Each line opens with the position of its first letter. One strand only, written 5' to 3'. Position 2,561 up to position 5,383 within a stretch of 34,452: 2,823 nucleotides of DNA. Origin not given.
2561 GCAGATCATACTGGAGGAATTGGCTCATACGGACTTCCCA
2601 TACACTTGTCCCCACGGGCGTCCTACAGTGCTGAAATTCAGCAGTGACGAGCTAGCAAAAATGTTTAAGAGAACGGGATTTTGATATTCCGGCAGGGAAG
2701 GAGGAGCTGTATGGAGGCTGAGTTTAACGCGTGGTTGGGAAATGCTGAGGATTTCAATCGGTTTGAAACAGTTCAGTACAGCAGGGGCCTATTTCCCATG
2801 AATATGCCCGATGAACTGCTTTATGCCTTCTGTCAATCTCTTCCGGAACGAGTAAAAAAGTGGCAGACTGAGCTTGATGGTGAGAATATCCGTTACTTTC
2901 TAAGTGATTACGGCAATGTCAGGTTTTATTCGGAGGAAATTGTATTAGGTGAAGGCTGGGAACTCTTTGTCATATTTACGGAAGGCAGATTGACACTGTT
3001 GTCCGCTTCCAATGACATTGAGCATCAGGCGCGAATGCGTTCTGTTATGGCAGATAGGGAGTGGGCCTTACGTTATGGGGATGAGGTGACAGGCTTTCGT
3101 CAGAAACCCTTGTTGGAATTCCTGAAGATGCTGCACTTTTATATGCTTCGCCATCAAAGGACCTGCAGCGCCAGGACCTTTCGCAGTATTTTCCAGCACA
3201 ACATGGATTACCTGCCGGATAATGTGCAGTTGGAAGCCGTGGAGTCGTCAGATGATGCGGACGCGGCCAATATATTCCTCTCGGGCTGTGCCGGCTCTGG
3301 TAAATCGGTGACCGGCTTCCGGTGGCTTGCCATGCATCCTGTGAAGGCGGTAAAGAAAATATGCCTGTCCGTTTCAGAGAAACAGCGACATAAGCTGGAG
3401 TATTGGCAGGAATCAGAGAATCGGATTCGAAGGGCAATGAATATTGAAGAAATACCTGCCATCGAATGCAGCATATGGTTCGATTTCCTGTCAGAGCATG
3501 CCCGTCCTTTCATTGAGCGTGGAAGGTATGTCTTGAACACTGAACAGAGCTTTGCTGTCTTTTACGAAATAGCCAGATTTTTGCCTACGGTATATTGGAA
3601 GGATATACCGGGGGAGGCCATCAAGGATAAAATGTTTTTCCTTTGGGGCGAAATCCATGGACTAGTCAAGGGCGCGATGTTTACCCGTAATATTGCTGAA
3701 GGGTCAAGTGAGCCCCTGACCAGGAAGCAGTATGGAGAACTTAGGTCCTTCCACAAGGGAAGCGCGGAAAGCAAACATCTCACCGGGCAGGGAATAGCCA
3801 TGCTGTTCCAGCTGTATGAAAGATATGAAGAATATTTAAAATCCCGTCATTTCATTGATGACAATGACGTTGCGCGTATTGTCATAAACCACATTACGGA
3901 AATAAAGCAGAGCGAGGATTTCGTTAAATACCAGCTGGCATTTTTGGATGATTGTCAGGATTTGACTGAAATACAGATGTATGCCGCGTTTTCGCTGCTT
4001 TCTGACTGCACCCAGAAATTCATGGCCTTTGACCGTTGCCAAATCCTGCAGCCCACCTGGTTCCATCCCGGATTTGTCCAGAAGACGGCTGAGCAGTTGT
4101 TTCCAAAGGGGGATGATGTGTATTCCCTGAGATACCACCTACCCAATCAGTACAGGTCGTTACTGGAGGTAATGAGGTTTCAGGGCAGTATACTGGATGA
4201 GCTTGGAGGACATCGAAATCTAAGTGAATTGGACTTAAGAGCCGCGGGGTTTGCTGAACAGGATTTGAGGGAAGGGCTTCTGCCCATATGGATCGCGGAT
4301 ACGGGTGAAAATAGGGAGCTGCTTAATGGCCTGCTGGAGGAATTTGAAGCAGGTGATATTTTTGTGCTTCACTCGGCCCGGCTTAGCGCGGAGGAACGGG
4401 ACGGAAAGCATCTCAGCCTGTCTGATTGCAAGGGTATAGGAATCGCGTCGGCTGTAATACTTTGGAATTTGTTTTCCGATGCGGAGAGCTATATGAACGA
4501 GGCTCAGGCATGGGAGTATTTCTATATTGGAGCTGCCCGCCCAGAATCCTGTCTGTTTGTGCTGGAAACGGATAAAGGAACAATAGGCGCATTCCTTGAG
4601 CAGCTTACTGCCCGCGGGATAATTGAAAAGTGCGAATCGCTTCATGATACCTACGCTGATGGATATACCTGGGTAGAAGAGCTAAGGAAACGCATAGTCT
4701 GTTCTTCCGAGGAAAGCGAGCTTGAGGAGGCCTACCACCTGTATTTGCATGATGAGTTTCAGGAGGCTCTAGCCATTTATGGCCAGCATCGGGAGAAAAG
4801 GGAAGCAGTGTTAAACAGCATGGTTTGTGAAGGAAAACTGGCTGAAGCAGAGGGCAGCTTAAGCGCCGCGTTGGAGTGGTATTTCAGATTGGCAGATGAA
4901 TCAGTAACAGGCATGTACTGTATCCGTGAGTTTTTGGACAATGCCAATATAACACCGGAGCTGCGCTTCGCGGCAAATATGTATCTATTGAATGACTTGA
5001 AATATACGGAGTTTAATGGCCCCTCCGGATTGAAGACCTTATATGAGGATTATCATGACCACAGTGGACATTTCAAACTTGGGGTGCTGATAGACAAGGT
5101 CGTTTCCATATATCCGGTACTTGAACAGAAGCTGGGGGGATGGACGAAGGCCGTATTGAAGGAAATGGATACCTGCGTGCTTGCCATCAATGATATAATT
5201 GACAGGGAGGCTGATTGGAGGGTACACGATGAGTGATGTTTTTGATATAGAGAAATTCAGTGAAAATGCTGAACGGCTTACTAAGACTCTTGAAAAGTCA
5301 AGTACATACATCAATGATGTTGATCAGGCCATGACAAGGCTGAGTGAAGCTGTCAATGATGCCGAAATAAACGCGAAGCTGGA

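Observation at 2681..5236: Degenerate UvrD-like SF1 ATPase sits directly behind an endonuclease-type mutS-mutL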

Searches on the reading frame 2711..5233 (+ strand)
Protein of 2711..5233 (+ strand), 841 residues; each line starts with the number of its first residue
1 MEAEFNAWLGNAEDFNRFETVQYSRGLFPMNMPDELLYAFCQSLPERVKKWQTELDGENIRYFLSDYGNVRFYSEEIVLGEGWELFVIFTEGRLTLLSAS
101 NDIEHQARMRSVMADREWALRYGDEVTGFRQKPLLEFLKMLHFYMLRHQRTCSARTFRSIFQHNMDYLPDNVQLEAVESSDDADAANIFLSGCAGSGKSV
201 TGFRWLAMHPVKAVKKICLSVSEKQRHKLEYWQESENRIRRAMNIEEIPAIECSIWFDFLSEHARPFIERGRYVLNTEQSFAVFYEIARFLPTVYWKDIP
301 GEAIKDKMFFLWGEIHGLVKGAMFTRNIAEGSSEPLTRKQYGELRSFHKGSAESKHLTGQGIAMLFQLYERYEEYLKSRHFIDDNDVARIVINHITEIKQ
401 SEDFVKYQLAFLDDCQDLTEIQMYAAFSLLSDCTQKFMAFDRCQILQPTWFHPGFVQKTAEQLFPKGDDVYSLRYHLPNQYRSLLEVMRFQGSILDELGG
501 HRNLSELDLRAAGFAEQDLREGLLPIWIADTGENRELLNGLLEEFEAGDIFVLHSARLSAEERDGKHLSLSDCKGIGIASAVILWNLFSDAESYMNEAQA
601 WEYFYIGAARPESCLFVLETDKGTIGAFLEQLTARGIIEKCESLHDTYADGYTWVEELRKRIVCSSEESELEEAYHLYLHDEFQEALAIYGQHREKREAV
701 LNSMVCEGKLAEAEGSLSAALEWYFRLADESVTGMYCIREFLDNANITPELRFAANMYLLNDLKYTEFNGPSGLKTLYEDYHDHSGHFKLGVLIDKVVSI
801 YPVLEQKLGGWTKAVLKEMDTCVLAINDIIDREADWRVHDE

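Call 3: search_protein_families(library=pfam, proteins=[window:2711-5233:+], max_evalue=10)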
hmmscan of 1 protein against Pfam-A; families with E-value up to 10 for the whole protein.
window:2711-5233:+ (841 aa): 2 families
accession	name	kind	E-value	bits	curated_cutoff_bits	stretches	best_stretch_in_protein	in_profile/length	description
PF09848.15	SLFN-g3_helicase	-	0.0097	15.7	24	1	187-234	3-52/354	Schlafen group 3, DNA/RNA helicase domain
PF00580.27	UvrD-helicase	-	0.065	13.3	23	1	364-438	168-243/271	UvrD/REP helicase N-terminal domain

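Call 4: search_protein_families(library=ncbifam, proteins=[window:2711-5233:+], max_evalue=10)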
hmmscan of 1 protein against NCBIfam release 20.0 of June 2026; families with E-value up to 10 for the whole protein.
window:2711-5233:+ (841 aa): 0 families

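Call 5: search_solved_structures(query=window:2711-5233:+, max_evalue=10, show_alignments=2)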
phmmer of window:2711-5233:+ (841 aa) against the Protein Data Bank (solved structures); distinct sequences matched with E-value up to 10: 1.
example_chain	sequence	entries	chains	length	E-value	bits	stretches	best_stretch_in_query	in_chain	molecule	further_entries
3om8_A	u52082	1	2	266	0.35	12.1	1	201-277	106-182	Probable hydrolase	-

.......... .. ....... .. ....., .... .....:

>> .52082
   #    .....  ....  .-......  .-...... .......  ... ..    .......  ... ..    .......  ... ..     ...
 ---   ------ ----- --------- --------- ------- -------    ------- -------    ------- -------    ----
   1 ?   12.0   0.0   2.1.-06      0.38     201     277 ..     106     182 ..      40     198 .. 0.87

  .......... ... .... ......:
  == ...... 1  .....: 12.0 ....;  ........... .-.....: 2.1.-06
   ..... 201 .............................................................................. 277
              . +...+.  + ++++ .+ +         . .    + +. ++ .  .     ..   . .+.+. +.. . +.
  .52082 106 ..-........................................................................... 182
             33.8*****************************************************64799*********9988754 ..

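Call 6: find_homologous_proteins(query=window:2711-5233:+, max_evalue=0.001)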
Query window:2711-5233:+ (841 aa): 11 proteins with E <= 0.001 among 6255 candidates.
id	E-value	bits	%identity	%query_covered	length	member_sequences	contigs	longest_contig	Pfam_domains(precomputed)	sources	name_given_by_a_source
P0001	0.0e+0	1949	100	100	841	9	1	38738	-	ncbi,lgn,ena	-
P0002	0.0e+0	1679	85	100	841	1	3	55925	-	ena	-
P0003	0.0e+0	1676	85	100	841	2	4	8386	-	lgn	-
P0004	0.0e+0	1529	77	100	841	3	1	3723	-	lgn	-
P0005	0.0e+0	1112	58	100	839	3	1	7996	-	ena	-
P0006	7.4e-261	886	49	99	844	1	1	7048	-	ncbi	-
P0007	9.4e-95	337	29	98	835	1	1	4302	-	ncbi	-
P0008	1.1e-45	174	27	82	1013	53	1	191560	PF13361.13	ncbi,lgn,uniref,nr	ncbi:hypothetical protein [Mitsuokella sp. AF33-22]|uniref:hypothetical protein n=1 Tax=Mitsuokella 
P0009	3.0e-45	173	26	86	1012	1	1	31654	PF13361.13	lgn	-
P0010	3.4e-45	173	27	82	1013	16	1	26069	PF13361.13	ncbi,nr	ncbi:MAG: hypothetical protein PUG02_07875 [Selenomonadaceae bacterium]|nr:hypothetical protein [Sel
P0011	2.6e-37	147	26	83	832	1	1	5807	PF00580.28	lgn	-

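Call 8: find_encoding_contigs(protein=P0002, flank=8000, max_places=4)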
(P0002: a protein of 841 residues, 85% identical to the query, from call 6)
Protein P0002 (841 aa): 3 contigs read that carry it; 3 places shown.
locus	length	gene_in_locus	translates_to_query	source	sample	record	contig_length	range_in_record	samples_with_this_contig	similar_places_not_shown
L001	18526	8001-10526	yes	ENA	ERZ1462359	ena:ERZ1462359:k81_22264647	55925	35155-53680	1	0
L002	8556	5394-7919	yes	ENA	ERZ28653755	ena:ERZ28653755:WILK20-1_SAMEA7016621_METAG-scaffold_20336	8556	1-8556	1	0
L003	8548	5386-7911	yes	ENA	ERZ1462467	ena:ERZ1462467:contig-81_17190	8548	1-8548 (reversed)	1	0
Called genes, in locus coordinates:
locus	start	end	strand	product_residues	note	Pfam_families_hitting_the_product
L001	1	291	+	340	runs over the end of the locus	-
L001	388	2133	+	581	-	PF08495:FIST, PF10442:FIST_C, PF00990:GGDEF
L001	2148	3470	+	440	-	PF00919:UPF0004, PF04055:Radical_SAM, PF01938:TRAM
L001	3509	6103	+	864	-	PF01624:MutS_I, PF05188:MutS_II (weak), PF05192:MutS_III, PF05190:MutS_IV, PF00488:MutS_V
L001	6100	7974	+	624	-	PF02518:HATPase_c, PF13589:HATPase_c_3, PF01119:DNA_mis_repair, PF08676:MutL_C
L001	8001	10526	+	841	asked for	-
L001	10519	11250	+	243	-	PF05478:Prominin (weak), PF12352:V-SNARE_C (faint)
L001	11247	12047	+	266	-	PF04445:SAM_MT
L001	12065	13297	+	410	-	PF13487:HD_5, PF01966:HD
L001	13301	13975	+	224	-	-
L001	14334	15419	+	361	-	PF00753:Lactamase_B (faint), PF13483:Lactamase_B_3, PF12706:Lactamase_B_2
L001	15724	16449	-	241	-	PF04474:DUF554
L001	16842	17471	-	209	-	PF00583:Acetyltransf_1, PF13508:Acetyltransf_7 (weak)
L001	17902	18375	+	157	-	PF01047:MarR, PF12802:MarR_2 (weak), PF01325:Fe_dep_repress (weak)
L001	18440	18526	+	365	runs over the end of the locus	PF00364:Biotin_lipoyl (faint), PF25917:BSH_RND (weak), PF25973:BSH_CzcB (faint)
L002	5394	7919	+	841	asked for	-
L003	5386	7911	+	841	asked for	-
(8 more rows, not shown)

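Call 9: find_encoding_contigs(protein=P0008, flank=8000, max_places=4)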
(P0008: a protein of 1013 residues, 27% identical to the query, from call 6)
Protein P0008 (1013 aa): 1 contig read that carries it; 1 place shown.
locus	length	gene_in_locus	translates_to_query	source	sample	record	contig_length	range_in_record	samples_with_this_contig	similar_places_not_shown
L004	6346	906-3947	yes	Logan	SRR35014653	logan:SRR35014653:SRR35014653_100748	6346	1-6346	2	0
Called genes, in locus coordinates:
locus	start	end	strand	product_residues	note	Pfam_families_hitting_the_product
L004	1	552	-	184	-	?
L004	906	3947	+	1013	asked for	PF13361:UvrD_C (faint)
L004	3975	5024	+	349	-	PF05531:NPV_P10 (faint)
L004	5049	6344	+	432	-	?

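Call 10: find_encoding_contigs(protein=P0010, flank=10000, max_places=3)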
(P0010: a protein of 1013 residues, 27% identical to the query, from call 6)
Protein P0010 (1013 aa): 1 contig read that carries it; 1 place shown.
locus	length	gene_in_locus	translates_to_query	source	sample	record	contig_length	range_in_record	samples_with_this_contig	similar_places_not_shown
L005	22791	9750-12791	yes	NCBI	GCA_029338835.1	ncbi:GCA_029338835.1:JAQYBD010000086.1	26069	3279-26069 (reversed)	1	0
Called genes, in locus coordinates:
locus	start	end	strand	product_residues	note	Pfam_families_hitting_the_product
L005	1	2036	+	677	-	PF07510:GmrSD_C, PF14088:DUF4268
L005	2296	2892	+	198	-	PF10050:DUF2284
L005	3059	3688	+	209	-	PF02954:HTH_8 (weak)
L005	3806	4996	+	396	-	PF00291:PALP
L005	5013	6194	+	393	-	PF01546:Peptidase_M20, PF07687:M20_dimer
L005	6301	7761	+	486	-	PF00474:SSF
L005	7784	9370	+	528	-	PF07969:Amidohydro_3, PF01979:Amidohydro_1, PF07969:Amidohydro_3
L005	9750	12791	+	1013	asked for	PF13361:UvrD_C (faint)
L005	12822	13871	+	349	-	-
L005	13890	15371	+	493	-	PF12974:Phosphonate-bd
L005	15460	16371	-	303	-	PF00892:EamA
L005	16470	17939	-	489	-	-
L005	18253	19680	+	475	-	PF07555:NAGidase, PF21774:NagJ_C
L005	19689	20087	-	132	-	PF02537:CRCB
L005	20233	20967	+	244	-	PF00929:RNase_T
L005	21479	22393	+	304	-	PF00126:HTH_1, PF03466:LysR_substrate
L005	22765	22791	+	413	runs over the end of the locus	PF00083:Sugar_tr, PF07690:MFS_1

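Call 11: find_encoding_contigs(protein=P0009, flank=10000, max_places=3)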
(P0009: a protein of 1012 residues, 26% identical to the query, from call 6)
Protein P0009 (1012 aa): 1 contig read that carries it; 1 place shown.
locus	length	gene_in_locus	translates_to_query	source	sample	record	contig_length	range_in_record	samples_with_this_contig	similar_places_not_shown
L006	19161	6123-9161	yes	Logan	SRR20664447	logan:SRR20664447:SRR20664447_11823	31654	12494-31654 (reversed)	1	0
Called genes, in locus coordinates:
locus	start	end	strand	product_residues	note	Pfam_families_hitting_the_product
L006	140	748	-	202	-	PF04140:ICMT, PF04191:PEMT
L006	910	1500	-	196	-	PF13580:SIS_2, PF01380:SIS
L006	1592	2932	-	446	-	PF03611:EIIC-GAT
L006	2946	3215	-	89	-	PF02302:PTS_IIB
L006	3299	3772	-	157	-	PF00359:PTS_EIIA_2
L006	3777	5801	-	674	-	PF05043:Mga (faint), PF08220:HTH_DeoR (faint), PF08279:HTH_11 (weak), PF08280:HTH_Mga (faint), PF21476:PF0610-like_N (faint), PF00874:PRD, PF00359:PTS_EIIA_2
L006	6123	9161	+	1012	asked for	PF13361:UvrD_C (faint)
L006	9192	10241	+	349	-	-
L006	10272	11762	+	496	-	PF12974:Phosphonate-bd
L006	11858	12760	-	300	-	PF00892:EamA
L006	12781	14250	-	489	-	-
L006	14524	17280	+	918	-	PF13240:Zn_Ribbon_1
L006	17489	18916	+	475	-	PF07555:NAGidase, PF21774:NagJ_C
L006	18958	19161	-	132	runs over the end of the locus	PF02537:CRCB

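Call 12: find_encoding_contigs(protein=P0007, flank=10000, max_places=3)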
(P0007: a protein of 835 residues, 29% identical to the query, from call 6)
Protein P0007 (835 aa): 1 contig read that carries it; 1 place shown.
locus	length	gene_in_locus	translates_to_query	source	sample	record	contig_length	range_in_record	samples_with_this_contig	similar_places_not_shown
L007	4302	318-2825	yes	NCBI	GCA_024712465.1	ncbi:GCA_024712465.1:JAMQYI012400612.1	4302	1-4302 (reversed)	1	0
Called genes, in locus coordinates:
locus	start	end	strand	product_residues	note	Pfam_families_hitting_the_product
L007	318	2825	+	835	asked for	-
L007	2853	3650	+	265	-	-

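Call 21: search_solved_structures(query=A2, max_evalue=1, show_alignments=2)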
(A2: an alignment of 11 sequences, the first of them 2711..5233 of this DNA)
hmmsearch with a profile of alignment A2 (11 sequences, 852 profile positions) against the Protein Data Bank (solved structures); distinct sequences matched with E-value up to 1: 15.
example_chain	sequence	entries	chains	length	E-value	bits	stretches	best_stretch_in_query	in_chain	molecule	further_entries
9gzg_A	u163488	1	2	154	0.0058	18.2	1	684-814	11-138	Engineered CTPR protein with glutamic acids for conductivity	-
6vl6_A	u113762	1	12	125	0.019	16.4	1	686-757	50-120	T33_dn2A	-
6vfj_B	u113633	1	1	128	0.054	15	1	685-755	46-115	I53_dn5B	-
6vfh_A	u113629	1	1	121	0.089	14.2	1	685-756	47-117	T33_dn10A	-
6vfi_B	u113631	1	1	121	0.23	12.9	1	685-738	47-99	O43_dn18B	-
1na3_A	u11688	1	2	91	0.23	12.9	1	685-740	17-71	designed protein CTPR2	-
2avp_A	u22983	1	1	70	0.36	12.2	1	685-737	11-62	synthetic consensus TPR protein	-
6v8e_A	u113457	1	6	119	0.36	12.2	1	685-740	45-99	Designed protein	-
8ur5_A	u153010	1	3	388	0.44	11.9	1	685-754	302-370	Trimer head HA,Hemagglutinin HA1 chain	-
2pjr_B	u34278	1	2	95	0.46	11.9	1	578-630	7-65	PROTEIN (HELICASE PCRA)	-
2vgy_A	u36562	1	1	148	0.48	11.8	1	670-737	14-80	CHAPERONE SYCD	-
3p1j_A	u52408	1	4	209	0.53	11.7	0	194-229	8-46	GTPase IMAP family member 2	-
2vgx_A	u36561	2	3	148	0.57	11.6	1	670-737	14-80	CHAPERONE SYCD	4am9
2xtm_A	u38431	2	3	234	0.69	11.3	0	193-220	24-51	GTPASE IMAP FAMILY MEMBER 2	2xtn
2xtp_A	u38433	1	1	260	0.8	11.1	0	193-220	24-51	GTPASE IMAP FAMILY MEMBER 2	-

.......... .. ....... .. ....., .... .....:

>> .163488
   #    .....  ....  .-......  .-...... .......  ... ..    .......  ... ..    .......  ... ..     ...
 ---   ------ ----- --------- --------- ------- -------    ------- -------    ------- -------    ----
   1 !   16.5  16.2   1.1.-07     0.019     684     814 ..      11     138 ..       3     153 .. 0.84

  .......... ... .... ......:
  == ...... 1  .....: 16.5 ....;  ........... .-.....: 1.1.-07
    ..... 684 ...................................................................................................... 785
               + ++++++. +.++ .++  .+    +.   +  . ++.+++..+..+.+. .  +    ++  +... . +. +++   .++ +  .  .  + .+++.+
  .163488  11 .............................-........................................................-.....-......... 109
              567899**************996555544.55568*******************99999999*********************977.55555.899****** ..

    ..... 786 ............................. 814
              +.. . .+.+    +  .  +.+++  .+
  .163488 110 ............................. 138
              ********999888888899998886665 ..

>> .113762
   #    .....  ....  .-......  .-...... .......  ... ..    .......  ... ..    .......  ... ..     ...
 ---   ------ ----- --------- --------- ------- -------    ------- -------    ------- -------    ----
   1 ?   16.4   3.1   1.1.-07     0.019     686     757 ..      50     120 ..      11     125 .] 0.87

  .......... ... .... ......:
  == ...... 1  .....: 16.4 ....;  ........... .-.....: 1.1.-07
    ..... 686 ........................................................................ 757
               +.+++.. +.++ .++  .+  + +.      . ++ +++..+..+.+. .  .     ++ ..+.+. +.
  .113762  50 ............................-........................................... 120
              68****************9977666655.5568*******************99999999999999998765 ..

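Call 25: search_protein_representatives(protein=window:2711-5233:+)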
Query: 841 residues. Proteins with E-value up to 0.001 (for the whole library): 144; up to 1e-10: 37; up to 1e-30: 30. The best 144 are listed.
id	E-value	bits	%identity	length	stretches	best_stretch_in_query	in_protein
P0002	0.0e+00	1679.2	85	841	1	1-841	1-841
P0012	1.5e-200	684.9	41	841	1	1-839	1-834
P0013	1.3e-104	367.5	33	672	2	13-471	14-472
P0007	3.0e-95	336.5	31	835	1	5-830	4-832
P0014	6.3e-85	302.4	27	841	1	18-816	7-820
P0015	4.0e-82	293.1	29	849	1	7-828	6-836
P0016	1.6e-59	218.3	29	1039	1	10-832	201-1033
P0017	1.8e-57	211.5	31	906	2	241-761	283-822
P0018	1.3e-55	205.4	32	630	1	167-693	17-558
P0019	2.6e-55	204.4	30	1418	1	92-729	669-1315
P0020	7.0e-55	203.0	30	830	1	162-829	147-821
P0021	9.0e-55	202.6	31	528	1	5-396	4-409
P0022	1.2e-51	192.3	29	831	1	153-813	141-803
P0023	6.3e-51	189.9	27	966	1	16-813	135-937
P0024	3.2e-50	187.6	30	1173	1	17-727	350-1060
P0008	3.4e-46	174.2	29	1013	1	8-691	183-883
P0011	8.3e-38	146.5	27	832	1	140-824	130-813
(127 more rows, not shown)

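Call 28: find_related_loci(query=A2, collection=genome_contigs, flank=10000)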
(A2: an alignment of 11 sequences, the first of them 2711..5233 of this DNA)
Query A2 (841 aa) in genome_contigs; peptide patterns used: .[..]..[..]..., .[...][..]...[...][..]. (x = any residue, [..] = any of these).
32 stretches matched a pattern; 11 encode a relative of the query (tblastn E <= 1e-3); 11 distinct loci.
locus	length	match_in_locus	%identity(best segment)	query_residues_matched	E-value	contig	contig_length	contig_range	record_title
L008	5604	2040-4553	27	3-832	9e-64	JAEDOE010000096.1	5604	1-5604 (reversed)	MAG: Anaerovibrio sp. isolate MAG310 NODE_19813_length_5604_cov_4.735988, whole genome shotgun sequence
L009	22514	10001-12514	27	3-832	5e-62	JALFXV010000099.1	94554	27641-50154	MAG: Selenomonadaceae bacterium isolate SUG1110 k141_226593, whole genome shotgun sequence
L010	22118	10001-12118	29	18-724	2e-56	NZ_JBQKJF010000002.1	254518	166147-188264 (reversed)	Mitsuokella jalaludinii strain LCP21S3_H7 contig00002, whole genome shotgun sequence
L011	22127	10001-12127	27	18-728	6e-51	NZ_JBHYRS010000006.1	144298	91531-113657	Mitsuokella sp. WILCCON 0060 NODE_6_length_144298_cov_461.810749, whole genome shotgun sequence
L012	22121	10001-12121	27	2-690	2e-50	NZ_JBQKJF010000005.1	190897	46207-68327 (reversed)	Mitsuokella jalaludinii strain LCP21S3_H7 contig00005, whole genome shotgun sequence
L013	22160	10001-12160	28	10-728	5e-51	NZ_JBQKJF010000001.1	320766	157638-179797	Mitsuokella jalaludinii strain LCP21S3_H7 contig00001, whole genome shotgun sequence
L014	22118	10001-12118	27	2-690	2e-49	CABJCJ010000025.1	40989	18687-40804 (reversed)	Veillonellaceae bacterium SB90 isolate MGYG-HGUT-00182 genome assembly, contig: AF21-1AC.Scaf25, whole genome shotgun se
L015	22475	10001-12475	28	18-832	3e-64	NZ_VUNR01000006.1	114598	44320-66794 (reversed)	Anaerovibrio slackiae strain WCA-693-APC-5D-A seq6, whole genome shotgun sequence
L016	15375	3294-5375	29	18-713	2e-48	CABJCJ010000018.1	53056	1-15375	Veillonellaceae bacterium SB90 isolate MGYG-HGUT-00182 genome assembly, contig: AF21-1AC.Scaf18, whole genome shotgun se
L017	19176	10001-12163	27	18-721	1e-47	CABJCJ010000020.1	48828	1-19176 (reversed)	Veillonellaceae bacterium SB90 isolate MGYG-HGUT-00182 genome assembly, contig: AF21-1AC.Scaf20, whole genome shotgun se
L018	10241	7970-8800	23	186-452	9e-8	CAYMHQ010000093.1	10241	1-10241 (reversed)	MAG TPA_asm: uncultured Coriobacteriaceae bacterium isolate binchicken_co354_328 genome assembly, contig: NODE_7718_leng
